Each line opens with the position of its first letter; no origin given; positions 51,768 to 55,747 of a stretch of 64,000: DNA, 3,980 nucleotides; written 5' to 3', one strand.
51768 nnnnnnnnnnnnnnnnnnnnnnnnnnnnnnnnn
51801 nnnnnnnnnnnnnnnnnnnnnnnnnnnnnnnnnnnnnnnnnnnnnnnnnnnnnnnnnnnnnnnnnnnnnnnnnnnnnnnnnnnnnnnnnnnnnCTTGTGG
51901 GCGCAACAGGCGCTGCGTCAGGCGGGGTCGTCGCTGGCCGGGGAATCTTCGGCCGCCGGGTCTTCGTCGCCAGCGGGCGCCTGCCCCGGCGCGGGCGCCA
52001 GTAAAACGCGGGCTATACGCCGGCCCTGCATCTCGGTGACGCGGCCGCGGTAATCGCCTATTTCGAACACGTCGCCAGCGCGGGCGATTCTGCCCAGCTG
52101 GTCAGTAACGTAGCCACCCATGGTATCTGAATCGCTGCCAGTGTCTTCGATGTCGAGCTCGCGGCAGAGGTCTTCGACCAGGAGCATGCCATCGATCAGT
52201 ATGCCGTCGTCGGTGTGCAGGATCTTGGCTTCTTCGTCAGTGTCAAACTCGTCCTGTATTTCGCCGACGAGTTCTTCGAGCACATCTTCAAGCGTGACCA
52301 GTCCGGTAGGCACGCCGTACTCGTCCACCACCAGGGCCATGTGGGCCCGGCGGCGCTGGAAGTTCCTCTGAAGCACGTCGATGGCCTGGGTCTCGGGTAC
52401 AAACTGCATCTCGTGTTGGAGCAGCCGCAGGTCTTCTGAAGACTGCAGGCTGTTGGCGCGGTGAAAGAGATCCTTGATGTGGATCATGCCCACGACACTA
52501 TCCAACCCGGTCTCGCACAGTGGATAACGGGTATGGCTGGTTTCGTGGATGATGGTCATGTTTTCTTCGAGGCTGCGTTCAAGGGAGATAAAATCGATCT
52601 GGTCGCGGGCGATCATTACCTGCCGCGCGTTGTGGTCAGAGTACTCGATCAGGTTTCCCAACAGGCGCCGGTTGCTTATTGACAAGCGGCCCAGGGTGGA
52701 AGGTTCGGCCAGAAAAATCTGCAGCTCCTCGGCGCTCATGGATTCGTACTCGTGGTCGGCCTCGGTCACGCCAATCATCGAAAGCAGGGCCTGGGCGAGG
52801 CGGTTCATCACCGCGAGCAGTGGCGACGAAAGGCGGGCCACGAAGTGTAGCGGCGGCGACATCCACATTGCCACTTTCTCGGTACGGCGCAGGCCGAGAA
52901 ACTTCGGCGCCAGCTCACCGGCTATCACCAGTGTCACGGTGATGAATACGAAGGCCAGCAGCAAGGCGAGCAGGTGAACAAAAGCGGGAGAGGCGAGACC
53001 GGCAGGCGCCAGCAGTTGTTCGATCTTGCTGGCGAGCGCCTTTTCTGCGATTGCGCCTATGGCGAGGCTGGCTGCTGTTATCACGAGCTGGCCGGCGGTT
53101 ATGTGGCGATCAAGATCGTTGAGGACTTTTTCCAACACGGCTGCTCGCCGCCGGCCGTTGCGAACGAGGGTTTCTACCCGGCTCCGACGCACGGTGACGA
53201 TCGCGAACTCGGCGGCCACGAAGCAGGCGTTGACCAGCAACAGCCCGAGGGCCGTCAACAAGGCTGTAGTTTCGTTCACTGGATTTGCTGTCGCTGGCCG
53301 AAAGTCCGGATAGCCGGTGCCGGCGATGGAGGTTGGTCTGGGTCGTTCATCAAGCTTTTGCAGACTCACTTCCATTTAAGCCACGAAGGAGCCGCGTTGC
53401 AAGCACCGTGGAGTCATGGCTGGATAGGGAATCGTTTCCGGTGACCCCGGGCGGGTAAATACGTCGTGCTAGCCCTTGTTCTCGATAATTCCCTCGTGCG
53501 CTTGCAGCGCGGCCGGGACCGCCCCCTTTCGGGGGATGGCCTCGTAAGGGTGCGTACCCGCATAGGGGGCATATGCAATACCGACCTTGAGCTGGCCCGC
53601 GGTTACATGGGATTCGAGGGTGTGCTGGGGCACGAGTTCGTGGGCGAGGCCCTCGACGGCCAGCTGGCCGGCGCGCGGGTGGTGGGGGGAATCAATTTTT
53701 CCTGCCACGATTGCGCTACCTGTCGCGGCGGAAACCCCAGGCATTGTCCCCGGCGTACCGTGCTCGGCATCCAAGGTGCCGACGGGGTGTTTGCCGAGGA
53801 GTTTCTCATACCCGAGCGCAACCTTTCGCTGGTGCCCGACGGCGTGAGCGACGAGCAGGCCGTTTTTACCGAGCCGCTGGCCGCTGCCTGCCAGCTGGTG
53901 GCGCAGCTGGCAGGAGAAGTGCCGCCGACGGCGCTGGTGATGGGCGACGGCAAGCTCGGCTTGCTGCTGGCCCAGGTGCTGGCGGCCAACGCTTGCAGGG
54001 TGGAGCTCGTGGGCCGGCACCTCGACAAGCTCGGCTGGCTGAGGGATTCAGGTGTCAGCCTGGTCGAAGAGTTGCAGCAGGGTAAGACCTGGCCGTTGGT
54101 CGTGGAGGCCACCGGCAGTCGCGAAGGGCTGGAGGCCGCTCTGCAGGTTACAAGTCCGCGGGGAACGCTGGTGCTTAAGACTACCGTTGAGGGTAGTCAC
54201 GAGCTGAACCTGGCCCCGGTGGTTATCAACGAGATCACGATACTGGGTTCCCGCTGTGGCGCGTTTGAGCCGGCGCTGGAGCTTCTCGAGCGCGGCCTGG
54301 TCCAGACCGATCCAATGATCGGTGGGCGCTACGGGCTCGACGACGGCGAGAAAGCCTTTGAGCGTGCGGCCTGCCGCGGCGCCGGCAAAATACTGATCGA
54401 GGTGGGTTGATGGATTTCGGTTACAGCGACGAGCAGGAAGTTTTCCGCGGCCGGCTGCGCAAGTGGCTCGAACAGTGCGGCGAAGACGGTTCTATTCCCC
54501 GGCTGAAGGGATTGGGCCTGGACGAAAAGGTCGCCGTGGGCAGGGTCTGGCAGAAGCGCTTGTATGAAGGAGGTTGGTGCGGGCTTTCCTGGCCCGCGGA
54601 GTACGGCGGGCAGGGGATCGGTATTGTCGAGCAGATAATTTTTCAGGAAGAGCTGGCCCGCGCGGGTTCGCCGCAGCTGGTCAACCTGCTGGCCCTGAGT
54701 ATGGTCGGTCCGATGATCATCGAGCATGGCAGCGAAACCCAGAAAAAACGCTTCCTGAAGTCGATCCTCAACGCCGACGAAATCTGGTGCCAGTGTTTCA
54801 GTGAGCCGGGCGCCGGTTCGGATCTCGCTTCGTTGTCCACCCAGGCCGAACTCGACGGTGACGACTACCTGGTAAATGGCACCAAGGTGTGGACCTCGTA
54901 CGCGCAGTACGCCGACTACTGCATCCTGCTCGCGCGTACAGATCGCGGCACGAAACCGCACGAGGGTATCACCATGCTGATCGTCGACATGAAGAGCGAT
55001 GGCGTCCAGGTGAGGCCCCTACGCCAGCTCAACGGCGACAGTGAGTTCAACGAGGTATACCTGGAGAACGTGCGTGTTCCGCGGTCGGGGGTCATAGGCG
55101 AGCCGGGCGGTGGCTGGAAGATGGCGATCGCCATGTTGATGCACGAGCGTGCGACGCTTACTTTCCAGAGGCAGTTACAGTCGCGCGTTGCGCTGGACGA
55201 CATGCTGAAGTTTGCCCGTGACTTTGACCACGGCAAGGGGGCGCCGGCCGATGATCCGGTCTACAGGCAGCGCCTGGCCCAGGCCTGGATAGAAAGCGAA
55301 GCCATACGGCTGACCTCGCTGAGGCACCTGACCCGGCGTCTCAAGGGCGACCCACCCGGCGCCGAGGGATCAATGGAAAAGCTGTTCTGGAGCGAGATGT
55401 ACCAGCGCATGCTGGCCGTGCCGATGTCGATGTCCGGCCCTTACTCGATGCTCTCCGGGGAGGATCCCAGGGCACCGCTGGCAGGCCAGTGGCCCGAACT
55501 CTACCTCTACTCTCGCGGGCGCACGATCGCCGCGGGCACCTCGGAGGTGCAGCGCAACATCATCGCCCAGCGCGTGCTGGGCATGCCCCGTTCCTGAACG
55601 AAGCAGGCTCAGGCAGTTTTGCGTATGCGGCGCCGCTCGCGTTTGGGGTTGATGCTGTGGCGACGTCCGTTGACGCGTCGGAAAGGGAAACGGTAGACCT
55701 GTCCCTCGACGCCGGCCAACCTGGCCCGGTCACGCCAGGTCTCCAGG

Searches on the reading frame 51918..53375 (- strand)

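Call 7: search_protein_families(library=pfam, proteins=[window:51918-53375:-])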
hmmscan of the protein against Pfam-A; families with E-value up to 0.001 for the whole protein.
window:51918-53375:- (485 aa): 3 families
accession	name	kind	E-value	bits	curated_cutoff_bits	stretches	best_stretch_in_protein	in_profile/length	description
PF01595.25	CNNM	-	3.3e-38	131.6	28.4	1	42-231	3-177/181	Cyclin M transmembrane N-terminal domain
PF03471.22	CorC_HlyC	-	2.7e-15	56.6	27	1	389-460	5-78/81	Transporter associated domain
PF00571.33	CBS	-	3e-10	40.7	24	1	327-370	14-56/57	CBS domain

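Call 8: search_protein_families(library=ncbifam, proteins=[window:51918-53375:-])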
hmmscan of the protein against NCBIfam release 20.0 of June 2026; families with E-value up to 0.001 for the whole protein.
window:51918-53375:- (485 aa): 6 families
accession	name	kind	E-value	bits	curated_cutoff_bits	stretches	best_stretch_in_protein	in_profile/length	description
NF052568.1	PolamExpPaeASal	equivalog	2.2e-58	198.1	500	1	42-459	8-422/424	polyamine export protein PaeA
TIGR03520.1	GldE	subfamily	3.8e-53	181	376.05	1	45-457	4-403/408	gliding motility-associated protein GldE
NF008604.1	PRK11573.1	equivalog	2e-45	155.5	475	1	33-461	4-418/428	hypothetical protein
NF011675.0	PRK15094.1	equivalog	3.6e-36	125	379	1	234-458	53-278/292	CNNM family magnesium/cobalt transport protein CorC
NF038279.1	TF_CBS_SpxR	exception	2.2e-05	23.4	600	1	232-376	172-312/427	CBS-HotDog domain-containing transcription factor SpxR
TIGR01302.1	IMP_dehydrog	equivalog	0.00068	18.6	481.5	1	261-367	91-198/450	IMP dehydrogenase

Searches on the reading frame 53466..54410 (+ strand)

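Call 7: search_protein_families(library=pfam, proteins=[window:53466-54410:+])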
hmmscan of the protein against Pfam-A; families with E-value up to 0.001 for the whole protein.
window:53466-54410:+ (314 aa): 3 families
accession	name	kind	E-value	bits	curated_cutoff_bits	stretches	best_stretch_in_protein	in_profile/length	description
PF08240.17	ADH_N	-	1.1e-14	54.9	23.5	1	23-125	1-104/104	Alcohol dehydrogenase GroES-like domain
PF00107.32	ADH_zinc_N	-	2.2e-09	37.8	31.8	1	198-274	48-127/129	Zinc-binding dehydrogenase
PF16912.11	Glu_dehyd_C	-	1.9e-07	31.2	34.9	1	150-300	28-200/211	Glucose dehydrogenase C-terminus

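Call 8: search_protein_families(library=ncbifam, proteins=[window:53466-54410:+])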
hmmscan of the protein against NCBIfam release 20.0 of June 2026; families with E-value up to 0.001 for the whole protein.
window:53466-54410:+ (314 aa): 15 families
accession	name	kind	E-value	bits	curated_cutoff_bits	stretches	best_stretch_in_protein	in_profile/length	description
NF007489.0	PRK10083.1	equivalog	3.8e-28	98.4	376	1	14-300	14-322/339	Zn-dependent oxidoreductase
NF003808.0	PRK05396.1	equivalog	2.1e-23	82.7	380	1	18-312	19-339/341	L-threonine 3-dehydrogenase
TIGR00692.1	tdh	equivalog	4.8e-23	81.7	458.35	1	27-311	26-338/340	L-threonine 3-dehydrogenase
NF041172.1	AcrlCoa_red_Thmprot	equivalog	5.2e-19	68.3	500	1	17-312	18-333/334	acryloyl-CoA reductase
NF010344.0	PRK13771.1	subfamily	1.4e-18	66.9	349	1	17-313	18-333/334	putative alcohol dehydrogenase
NF041097.1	keto_inos_dh_IolM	equivalog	1.1e-17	63.7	450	1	18-312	46-388/389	scyllo-inosose 3-dehydrogenase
NF007375.0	PRK09880.1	equivalog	2.4e-16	59.4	469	1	28-303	31-332/344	L-idonate 5-dehydrogenase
TIGR03366.1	HpnZ_proposed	hypoth_equivalog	3.8e-11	42.7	328.1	1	22-251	5-265/315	putative phosphonate catabolism associated alcohol dehydrogenase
NF007642.0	PRK10309.1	equivalog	9.4e-11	41.5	550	1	24-262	25-286/347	galactitol-1-phosphate 5-dehydrogenase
NF047908.1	AldhRedAhr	equivalog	8.9e-09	34.7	470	1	27-266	31-287/335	NADPH-dependent aldehyde reductase Ahr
TIGR02822.1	adh_fam_2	subfamily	4.1e-08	32.7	283.5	1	15-184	20-197/329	zinc-binding alcohol dehydrogenase family protein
NF006940.0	PRK09422.1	equivalog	1.8e-07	30.5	344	1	8-266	9-287/338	alcohol dehydrogenase AdhP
TIGR03451.1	mycoS_dep_FDH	equivalog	4.4e-07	29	512.9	1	22-94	24-104/358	S-(hydroxymethyl)mycothiol dehydrogenase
TIGR01202.1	bchC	equivalog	2.2e-06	27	291.25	1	101-300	95-295/308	chlorophyll synthesis pathway protein BchC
TIGR03201.1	dearomat_had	equivalog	7.5e-06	25.3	338.65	0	25-197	24-211/349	6-hydroxycyclohex-1-ene-1-carbonyl-CoA dehydrogenase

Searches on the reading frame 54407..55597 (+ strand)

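Call 7: search_protein_families(library=pfam, proteins=[window:54407-55597:+])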
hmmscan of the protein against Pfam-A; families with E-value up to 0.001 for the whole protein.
window:54407-55597:+ (396 aa): 3 families
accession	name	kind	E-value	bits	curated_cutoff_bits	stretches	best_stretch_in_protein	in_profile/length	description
PF00441.29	Acyl-CoA_dh_1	-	3.2e-27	95.9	22.4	1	234-391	1-150/150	Acyl-CoA dehydrogenase, C-terminal domain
PF02770.24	Acyl-CoA_dh_M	-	1.7e-21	76.6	33.3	1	128-222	1-97/97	Acyl-CoA dehydrogenase, middle domain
PF02771.21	Acyl-CoA_dh_N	-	9.9e-18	65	22.9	1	8-122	2-111/113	Acyl-CoA dehydrogenase, N-terminal domain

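Call 8: search_protein_families(library=ncbifam, proteins=[window:54407-55597:+])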
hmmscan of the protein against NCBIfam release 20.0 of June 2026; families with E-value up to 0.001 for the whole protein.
window:54407-55597:+ (396 aa): 19 families
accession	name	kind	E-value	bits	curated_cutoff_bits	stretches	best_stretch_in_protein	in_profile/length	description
TIGR03204.1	pimC_large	equivalog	6.5e-76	255.7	623.85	1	6-393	4-395/395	pimeloyl-CoA dehydrogenase large subunit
NF045552.1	GlutCoADH_Des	equivalog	1.6e-38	132.9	470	1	2-393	1-382/387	glutaryl-CoA dehydrogenase Acd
NF042972.1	AcrlCoAredClosAcrC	equivalog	1.2e-37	129.5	640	1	2-391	1-377/378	acryloyl-CoA reductase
NF008997.0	PRK12341.1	equivalog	1.2e-33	116.7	537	1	2-277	1-272/382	acyl-CoA dehydrogenase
NF043006.1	CyhCrbnylCoADH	equivalog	4.2e-30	105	650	1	43-329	35-322/380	cyclohexane-1-carbonyl-CoA dehydrogenase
TIGR03207.1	cyc_hxne_CoA_dh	equivalog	4.9e-30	104.5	575.35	1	45-328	34-318/372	cyclohexanecarboxyl-CoA dehydrogenase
NF053553.1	prodigi_MBC_PigA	equivalog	8.9e-30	104.1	500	1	2-389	1-378/381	prodigiosin MBC biosynthesis dehydrogenase PigA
NF045652.1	ProlPCPDhRedW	equivalog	2.5e-28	99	650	1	54-391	42-373/376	L-prolyl-[peptidyl-carrier protein] dehydrogenase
NF002885.1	PRK03354.1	equivalog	8.7e-27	94.1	540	1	2-308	1-294/378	crotonobetainyl-CoA dehydrogenase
NF058590.1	AcCoDHFadEBacil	equivalog_domain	1.7e-26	92.9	600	1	50-291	60-300/586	acyl-CoA dehydrogenase FadE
NF042439.1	SulpropCoADesulf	equivalog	6.5e-26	90.9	600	1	50-393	31-373/379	3-sulfinopropanoyl-CoA desulfinase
TIGR03203.1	pimD_small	equivalog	1.5e-14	53.9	652.7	1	46-252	41-244/378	pimeloyl-CoA dehydrogenase small subunit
NF049984.1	Rv1679_FadE16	equivalog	1.3e-12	47.6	600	1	51-245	32-224/371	Rv1679 family acyl-CoA dehydrogenase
NF052270.1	Staph_DH_FadE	equivalog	1.5e-12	46.9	600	1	106-206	119-216/400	acyl-CoA dehydrogenase FadE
TIGR04022.1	sulfur_SfnB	equivalog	2.2e-08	33.4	430.9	1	54-231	44-216/391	SfnB family sulfur acquisition oxidoreductase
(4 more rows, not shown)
